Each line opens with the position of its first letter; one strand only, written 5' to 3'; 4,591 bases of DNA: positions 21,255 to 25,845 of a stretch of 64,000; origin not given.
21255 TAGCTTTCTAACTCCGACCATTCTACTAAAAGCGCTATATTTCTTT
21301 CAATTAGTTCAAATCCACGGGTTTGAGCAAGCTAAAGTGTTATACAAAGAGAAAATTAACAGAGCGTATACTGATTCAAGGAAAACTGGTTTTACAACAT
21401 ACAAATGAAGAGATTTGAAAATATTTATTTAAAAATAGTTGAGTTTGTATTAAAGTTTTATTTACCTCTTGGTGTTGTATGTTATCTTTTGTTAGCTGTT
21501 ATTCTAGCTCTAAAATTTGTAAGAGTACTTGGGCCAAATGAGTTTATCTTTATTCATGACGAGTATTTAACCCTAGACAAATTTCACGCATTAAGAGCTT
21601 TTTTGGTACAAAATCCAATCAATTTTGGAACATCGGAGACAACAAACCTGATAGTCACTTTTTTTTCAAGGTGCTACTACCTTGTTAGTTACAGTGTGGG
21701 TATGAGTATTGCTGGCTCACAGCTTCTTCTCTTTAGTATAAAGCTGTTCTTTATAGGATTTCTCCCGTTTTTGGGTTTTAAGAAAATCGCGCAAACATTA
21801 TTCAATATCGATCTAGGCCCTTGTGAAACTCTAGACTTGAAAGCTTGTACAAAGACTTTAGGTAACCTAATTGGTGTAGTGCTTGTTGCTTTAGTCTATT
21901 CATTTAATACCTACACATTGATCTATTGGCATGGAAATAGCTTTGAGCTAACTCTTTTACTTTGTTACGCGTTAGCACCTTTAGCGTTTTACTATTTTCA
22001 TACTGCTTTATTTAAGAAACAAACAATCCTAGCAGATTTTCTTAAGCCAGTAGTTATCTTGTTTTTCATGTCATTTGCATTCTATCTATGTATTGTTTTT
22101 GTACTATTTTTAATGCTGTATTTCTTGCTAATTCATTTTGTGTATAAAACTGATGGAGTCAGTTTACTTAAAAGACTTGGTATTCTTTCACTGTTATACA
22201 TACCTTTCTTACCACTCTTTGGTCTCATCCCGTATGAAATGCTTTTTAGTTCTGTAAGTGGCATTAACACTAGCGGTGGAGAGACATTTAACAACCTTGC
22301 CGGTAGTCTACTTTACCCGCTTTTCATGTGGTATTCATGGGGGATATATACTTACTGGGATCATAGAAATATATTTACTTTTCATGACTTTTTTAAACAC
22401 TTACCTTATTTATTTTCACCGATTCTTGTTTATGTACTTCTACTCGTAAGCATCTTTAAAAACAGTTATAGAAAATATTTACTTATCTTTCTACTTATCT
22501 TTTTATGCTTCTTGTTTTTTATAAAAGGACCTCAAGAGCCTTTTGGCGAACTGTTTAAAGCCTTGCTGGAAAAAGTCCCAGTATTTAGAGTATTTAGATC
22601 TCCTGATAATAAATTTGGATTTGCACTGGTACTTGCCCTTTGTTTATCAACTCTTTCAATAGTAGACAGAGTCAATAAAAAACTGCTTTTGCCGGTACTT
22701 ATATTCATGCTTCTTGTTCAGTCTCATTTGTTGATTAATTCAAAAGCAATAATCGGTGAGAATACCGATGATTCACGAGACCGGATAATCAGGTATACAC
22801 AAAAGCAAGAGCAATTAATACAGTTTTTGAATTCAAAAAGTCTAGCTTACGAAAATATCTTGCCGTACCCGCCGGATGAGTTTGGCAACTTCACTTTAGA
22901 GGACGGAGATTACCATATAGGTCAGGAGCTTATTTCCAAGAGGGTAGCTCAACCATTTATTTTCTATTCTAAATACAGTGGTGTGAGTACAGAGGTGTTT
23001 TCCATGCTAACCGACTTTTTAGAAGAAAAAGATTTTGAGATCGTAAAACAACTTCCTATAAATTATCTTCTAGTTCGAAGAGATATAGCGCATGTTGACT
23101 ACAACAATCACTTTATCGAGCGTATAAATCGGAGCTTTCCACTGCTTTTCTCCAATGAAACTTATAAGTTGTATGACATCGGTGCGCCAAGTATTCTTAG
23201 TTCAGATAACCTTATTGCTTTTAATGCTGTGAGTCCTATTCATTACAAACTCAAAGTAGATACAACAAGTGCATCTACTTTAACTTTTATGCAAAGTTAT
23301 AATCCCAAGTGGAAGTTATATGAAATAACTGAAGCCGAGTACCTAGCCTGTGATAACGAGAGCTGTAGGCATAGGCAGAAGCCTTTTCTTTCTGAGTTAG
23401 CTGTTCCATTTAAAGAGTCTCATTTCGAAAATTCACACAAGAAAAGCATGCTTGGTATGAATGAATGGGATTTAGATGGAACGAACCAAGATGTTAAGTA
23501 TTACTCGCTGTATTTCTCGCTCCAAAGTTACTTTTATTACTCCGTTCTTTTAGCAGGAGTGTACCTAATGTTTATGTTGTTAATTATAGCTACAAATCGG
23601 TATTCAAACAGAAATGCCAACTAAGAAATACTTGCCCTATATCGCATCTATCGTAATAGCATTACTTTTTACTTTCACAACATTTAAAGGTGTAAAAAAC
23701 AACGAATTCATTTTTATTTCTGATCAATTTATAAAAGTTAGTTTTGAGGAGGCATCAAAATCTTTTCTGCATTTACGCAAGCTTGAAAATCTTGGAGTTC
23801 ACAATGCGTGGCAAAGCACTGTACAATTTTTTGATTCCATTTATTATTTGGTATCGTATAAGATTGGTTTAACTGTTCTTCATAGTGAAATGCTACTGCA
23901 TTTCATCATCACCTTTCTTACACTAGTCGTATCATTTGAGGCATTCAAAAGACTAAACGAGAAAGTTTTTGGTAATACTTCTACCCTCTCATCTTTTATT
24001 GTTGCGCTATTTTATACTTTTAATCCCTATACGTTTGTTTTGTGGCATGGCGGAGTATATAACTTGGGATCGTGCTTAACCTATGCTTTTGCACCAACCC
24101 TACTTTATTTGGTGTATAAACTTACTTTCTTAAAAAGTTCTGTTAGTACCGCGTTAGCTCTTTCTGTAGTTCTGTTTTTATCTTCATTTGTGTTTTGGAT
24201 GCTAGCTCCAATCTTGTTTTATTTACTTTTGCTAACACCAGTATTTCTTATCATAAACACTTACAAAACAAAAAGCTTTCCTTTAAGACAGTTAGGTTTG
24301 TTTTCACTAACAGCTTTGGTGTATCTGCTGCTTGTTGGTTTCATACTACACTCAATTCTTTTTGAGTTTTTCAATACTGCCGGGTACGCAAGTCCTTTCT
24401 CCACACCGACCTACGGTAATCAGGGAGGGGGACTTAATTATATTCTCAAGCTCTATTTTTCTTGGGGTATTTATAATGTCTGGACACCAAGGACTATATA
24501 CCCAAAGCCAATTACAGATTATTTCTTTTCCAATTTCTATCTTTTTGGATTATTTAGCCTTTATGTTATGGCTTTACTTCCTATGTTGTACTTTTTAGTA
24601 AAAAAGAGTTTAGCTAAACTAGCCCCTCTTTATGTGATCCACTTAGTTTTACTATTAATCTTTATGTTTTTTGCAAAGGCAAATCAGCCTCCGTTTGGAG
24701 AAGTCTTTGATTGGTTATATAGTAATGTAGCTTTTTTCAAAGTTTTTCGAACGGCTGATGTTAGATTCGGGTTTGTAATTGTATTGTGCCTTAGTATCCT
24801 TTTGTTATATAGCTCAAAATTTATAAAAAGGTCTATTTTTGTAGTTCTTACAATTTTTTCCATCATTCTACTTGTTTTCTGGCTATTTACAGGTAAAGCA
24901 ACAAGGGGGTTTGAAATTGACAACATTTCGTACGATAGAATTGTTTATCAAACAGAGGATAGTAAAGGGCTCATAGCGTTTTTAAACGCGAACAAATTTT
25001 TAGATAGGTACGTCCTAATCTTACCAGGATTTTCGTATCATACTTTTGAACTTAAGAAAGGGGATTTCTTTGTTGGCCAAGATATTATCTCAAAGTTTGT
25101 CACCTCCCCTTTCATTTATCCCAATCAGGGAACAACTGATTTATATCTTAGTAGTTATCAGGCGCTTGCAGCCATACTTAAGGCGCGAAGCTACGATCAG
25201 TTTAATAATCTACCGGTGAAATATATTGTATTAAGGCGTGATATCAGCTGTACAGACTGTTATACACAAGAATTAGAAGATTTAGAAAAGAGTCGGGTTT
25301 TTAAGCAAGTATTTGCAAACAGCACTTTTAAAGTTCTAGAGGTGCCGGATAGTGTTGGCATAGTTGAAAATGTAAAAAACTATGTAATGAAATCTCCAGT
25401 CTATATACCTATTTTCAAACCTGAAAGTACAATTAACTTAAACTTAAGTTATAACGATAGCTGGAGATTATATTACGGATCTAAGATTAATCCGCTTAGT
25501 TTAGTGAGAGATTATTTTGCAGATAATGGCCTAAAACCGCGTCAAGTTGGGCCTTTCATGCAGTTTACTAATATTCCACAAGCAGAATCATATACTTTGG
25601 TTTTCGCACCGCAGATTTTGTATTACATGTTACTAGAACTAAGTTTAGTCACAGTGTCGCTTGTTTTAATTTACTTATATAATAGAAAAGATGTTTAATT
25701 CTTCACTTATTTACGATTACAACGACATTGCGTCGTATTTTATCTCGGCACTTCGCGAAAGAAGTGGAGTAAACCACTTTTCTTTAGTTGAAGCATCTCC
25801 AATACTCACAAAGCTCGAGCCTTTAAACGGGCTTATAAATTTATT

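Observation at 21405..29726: Translationally coupled operon of five consecutive membrane proteins including two tandem 700-aa paralogues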

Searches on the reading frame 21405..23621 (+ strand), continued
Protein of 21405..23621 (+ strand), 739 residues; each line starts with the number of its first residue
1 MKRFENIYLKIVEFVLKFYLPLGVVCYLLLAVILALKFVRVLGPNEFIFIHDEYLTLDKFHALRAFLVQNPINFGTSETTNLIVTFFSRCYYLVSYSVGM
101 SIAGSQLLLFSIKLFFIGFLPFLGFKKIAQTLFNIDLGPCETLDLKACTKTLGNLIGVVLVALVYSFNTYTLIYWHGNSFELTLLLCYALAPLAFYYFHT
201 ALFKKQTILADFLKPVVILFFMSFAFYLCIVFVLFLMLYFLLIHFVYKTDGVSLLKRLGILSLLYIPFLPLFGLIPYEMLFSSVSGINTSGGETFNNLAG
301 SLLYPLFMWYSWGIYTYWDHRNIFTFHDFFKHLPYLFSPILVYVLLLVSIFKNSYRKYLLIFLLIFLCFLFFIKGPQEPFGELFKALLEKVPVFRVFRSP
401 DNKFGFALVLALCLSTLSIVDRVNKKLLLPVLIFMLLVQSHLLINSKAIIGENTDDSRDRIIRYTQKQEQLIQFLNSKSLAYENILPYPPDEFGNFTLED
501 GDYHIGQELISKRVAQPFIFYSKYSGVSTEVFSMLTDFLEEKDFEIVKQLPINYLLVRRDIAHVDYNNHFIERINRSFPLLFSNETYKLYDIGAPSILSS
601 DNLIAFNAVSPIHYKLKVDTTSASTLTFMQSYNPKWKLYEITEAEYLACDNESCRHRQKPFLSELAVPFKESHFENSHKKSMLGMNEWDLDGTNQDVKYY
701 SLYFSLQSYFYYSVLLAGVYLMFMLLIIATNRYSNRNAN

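Call 78: fold_search(model_id=the predicted structure, library=pdb)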
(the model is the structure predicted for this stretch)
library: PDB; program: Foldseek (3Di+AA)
matches with E <= 10: 185; with E <= 0.001: 3
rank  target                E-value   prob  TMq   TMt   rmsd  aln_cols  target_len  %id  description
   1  6w98_A                1.1e-07  1.00  0.49  0.30   7.2       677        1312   11  Single-Particle Cryo-EM Structure of Arabinofuranosyltransferase AftD from Mycobacteria (released 2020-05-13)
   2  6wby                  2.6e-07  1.00  0.47  0.29   8.3       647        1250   12  Single-Particle Cryo-EM Structure of Arabinofuranosyltransferase AftD from Mycobacteria, Mutant R1389S Class 2 (released 2020-05-13)
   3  6wbx                  6.3e-05  1.00  0.45  0.28   9.7       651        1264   12  Single-Particle Cryo-EM Structure of Arabinofuranosyltransferase AftD from Mycobacteria, Mutant R1389S Class 1 (released 2020-05-13)
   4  7zlg_A                2.0e-03  1.00  0.35  0.38  13.2       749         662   10  Cryo-EM structure of C-mannosyltransferase CeDPY19, in complex with acceptor peptide and bound to CMT2-Fab and anti-Fa (released 2023-01-11)
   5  7zlh_A                2.5e-03  0.99  0.28  0.30  18.2       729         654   13  Cryo-EM structure of C-mannosyltransferase CeDPY19, in apo state, bound to CMT2-Fab and anti-Fab nanobody (released 2023-01-11)
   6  6gxc_A                5.4e-03  0.99  0.34  0.35  20.1       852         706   12  Bacterial oligosaccharyltransferase PglB in complex with an inhibitory peptide and a reactive lipid-linked oligosaccha (released 2018-11-14)
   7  8if8_B                7.0e-03  0.99  0.33  0.38  18.5       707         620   12  Arabinosyltransferase AftA (released 2023-05-31)
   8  3waj                  1.2e-02  1.00  0.37  0.35  16.3       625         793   10  Crystal structure of the Archaeoglobus fulgidus oligosaccharyltransferase (O29867_ARCFU) complex with Zn and sulfate (released 2013-10-30)
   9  7zli_A                1.3e-02  1.00  0.36  0.39  12.6       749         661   10  Cryo-EM structure of C-mannosyltransferase CeDPY19, in complex with Dol25-P-Man and bound to CMT2-Fab and anti-Fab nan (released 2023-01-11)
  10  5ezm                  1.6e-02  0.99  0.32  0.41  16.5       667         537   10  Crystal Structure of ArnT from Cupriavidus metallidurans in the apo state (released 2016-02-17)
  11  7e9s_A                2.8e-02  0.98  0.33  0.29  17.2       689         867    9  Archaeal oligosaccharyltransferase AglB from Archaeoglobus fulgidus in complex with an inhibitory peptide and a dolich (released 2021-09-08)
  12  6rw3_A                1.0e-01  0.10  0.09  0.12  24.5       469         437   12  The molecular basis for sugar import in malaria parasites. (released 2020-01-29)
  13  3wak                  1.2e-01  0.92  0.35  0.31  16.8       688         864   10  Crystal structure of the Archaeoglobus fulgidus oligosaccharyltransferase (O29867_ARCFU) in the apo form (released 2013-10-30)
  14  5eqg                  1.2e-01  0.18  0.12  0.17  22.2       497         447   14  Human GLUT1 in complex with inhibitor (2~{S})-3-(4-fluorophenyl)-2-[2-(3-hydroxyphenyl)ethanoylamino]-~{N}-[(1~{S})-1-ph (released 2016-04-13)
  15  6tha                  2.2e-01  0.12  0.11  0.16  22.7       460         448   13  Crystal structure of human sugar transporter GLUT1 (SLC2A1) in the inward conformation (released 2020-11-25)
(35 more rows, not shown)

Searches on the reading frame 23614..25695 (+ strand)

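Call 5: search_protein_families(library=pfam, proteins=[window:23614-25695:+], max_evalue=1)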
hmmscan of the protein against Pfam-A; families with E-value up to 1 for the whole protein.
window:23614-25695:+ (694 aa): 1 family
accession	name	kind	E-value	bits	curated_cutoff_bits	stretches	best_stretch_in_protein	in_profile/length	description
PF13727.12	CoA_binding_3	-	0.18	12.2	25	1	384-461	22-100/175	CoA-binding domain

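Call 6: search_protein_families(library=ncbifam, proteins=[window:23614-25695:+], max_evalue=1)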
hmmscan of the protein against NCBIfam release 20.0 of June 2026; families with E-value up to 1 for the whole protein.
window:23614-25695:+ (694 aa): 1 family
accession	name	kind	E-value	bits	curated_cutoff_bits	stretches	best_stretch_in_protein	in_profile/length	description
NF040599.1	LdtF_DpaA_YafK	equivalog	0.0053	15.9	365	1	577-621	24-68/242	peptidoglycan meso-diaminopimelic acid protein amidase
